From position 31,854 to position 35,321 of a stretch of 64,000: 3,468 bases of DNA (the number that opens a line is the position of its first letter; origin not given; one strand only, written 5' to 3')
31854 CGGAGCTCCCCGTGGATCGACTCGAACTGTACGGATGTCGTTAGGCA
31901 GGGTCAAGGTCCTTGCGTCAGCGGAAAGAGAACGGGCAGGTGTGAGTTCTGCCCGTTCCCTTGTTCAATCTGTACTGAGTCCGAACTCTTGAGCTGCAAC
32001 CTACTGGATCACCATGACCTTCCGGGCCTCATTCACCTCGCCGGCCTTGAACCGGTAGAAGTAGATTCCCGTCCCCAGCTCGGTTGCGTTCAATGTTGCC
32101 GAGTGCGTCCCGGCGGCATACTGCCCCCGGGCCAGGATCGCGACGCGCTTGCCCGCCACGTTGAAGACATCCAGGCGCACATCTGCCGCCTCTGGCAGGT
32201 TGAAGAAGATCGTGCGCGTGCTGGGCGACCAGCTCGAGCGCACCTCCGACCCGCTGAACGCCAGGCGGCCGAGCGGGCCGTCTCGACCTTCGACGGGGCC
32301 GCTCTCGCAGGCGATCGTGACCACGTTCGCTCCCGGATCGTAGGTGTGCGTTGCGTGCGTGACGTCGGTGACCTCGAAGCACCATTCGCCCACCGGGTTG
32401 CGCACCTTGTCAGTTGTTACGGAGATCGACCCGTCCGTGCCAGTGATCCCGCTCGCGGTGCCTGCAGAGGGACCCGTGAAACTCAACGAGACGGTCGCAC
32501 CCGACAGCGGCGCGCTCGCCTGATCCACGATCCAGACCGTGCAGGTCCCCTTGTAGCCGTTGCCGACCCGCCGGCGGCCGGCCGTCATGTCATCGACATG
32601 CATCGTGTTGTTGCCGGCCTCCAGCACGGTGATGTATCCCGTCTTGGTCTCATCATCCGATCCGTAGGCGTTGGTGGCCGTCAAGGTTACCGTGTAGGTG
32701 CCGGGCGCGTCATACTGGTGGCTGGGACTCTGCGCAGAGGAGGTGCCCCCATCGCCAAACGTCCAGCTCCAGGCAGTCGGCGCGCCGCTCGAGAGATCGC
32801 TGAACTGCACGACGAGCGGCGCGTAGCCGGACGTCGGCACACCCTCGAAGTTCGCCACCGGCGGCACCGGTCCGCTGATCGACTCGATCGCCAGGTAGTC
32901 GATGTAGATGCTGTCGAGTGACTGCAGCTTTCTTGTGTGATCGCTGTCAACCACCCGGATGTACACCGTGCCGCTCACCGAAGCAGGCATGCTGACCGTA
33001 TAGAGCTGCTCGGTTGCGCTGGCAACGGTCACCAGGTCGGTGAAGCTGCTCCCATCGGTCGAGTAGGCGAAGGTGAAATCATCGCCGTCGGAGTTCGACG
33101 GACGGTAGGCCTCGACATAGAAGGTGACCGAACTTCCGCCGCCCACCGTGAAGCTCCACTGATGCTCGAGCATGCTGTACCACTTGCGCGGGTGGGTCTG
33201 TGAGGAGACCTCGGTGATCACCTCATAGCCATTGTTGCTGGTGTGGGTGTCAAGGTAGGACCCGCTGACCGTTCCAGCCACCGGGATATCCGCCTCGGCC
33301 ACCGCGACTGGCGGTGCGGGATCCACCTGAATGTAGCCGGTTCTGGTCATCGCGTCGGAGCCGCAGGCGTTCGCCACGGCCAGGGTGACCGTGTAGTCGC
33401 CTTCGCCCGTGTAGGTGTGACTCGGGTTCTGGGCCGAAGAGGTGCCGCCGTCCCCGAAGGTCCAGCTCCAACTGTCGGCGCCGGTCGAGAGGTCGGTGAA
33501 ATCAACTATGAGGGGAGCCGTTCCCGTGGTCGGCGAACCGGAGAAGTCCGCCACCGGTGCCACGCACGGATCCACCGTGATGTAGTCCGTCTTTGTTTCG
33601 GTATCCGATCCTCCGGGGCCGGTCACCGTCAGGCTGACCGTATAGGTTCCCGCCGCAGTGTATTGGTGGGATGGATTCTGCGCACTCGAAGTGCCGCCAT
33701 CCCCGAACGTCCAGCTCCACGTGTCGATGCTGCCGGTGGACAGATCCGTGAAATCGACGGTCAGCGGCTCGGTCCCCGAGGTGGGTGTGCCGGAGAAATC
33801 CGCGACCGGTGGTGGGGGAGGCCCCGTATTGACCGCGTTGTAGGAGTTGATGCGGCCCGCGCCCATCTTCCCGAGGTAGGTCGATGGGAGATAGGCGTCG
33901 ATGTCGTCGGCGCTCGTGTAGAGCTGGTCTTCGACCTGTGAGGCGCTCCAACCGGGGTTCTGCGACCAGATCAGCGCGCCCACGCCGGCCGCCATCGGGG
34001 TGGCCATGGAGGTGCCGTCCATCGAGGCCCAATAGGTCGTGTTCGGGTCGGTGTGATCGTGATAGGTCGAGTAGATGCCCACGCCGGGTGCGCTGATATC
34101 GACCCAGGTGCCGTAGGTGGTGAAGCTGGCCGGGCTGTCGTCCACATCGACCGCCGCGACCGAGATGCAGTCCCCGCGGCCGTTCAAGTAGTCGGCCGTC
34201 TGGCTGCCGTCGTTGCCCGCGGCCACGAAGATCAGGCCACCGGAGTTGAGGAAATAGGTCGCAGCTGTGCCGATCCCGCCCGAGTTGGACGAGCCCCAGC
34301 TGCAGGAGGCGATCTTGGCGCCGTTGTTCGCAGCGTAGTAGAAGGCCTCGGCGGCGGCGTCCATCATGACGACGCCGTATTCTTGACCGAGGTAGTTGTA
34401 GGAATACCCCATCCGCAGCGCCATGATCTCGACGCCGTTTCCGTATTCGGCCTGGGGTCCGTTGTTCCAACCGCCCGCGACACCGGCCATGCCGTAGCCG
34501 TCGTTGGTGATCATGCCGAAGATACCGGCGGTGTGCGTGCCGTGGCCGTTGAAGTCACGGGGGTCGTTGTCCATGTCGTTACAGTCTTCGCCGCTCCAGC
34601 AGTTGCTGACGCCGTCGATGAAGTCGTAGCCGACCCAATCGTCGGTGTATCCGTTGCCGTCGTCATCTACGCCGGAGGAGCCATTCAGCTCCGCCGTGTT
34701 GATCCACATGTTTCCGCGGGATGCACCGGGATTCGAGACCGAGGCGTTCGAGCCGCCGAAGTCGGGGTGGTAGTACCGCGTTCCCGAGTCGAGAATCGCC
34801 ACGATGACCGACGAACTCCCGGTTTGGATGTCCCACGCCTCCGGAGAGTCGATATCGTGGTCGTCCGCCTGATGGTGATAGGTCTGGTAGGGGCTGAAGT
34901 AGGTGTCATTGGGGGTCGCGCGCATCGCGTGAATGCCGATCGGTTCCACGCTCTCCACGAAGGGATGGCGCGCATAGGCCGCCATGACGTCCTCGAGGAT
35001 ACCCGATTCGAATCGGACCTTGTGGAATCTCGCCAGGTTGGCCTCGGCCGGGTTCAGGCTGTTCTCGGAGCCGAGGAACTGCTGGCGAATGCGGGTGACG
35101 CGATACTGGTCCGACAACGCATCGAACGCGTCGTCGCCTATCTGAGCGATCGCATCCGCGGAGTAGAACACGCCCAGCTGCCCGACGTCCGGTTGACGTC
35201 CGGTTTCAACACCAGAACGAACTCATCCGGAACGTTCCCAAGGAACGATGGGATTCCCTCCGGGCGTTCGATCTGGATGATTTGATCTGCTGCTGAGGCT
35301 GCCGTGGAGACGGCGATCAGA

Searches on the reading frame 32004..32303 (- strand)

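Call 52: search_protein_families(library=ncbifam, proteins=[window:32004-32303:-], max_evalue=0.01)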
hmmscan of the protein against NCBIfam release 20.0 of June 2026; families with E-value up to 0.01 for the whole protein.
window:32004-32303:- (100 aa): 3 families
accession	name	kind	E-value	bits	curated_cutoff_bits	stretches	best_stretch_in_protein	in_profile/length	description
TIGR04183.1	Por_Secre_tail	domain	8.2e-09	35.3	23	1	27-98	5-71/72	T9SS type A sorting domain-containing protein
NF038113.1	T9SSA_dep_M36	equivalog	0.00028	19.2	885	1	30-98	802-868/869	T9SS-dependent M36 family metallopeptidase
NF052323.1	T9SSA_dep_M6i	equivalog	0.00085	17.4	600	1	31-99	970-1037/1043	T9SS-dependent M6-like inactivated metalloprotease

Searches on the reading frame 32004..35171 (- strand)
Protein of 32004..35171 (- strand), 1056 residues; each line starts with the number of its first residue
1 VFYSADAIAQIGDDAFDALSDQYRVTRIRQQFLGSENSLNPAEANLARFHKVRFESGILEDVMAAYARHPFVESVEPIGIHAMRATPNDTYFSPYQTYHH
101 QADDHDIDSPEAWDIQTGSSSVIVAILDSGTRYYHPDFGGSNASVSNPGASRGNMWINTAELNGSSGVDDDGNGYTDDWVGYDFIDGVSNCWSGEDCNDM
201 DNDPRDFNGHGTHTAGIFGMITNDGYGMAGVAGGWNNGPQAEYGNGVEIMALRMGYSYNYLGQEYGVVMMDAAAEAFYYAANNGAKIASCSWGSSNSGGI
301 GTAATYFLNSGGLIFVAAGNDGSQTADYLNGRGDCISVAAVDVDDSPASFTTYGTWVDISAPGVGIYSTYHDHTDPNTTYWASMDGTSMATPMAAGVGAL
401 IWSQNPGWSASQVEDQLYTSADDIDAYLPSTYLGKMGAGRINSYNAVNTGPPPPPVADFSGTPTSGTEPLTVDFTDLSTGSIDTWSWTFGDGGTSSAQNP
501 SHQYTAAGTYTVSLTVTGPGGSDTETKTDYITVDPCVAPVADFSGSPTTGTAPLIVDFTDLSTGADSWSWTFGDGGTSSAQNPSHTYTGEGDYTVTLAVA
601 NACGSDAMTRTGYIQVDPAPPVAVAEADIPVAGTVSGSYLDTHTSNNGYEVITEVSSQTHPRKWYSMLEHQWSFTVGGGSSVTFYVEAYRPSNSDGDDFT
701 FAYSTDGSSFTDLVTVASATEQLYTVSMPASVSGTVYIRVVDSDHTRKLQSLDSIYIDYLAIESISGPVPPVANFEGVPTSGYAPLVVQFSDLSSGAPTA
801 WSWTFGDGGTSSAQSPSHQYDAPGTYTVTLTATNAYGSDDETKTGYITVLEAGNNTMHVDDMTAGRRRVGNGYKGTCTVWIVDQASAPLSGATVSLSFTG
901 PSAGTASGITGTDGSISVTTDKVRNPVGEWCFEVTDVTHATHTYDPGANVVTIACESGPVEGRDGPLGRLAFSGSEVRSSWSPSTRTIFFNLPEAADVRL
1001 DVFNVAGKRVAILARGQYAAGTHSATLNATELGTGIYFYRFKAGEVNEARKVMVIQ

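Call 7: search_protein_families(library=pfam, proteins=[window:32004-35171:-], max_evalue=0.01)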
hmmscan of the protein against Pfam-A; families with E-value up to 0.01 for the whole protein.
window:32004-35171:- (1056 aa): 8 families
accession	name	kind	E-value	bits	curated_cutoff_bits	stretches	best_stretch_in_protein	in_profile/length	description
PF18911.6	PKD_4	-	1.6e-56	188.7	27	3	454-533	3-85/85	PKD domain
PF00801.26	PKD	-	2.9e-37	127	23.5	3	779-843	8-76/80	PKD domain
PF00082.27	Peptidase_S8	-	1.1e-35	123.8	21.8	1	120-423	2-275/288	Subtilase family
PF18962.6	Por_Secre_tail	-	1.3e-05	25.8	27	1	987-1054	11-75/75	Secretion system C-terminal sorting domain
PF01835.25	MG2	-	0.00021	22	32.8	0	466-524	33-90/96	MG2 domain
PF18981.6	InlK_D3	-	0.00069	20.1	25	0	821-843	47-69/75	Internalin K domain (D3/D4)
PF13585.12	CHU_C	-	0.0044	17.6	27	0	994-1050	25-80/86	CHU_C Type IX secretion signal domain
PF02369.22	Big_1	-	0.0075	16.8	34.9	1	876-920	20-66/93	Bacterial Ig-like domain (group 1)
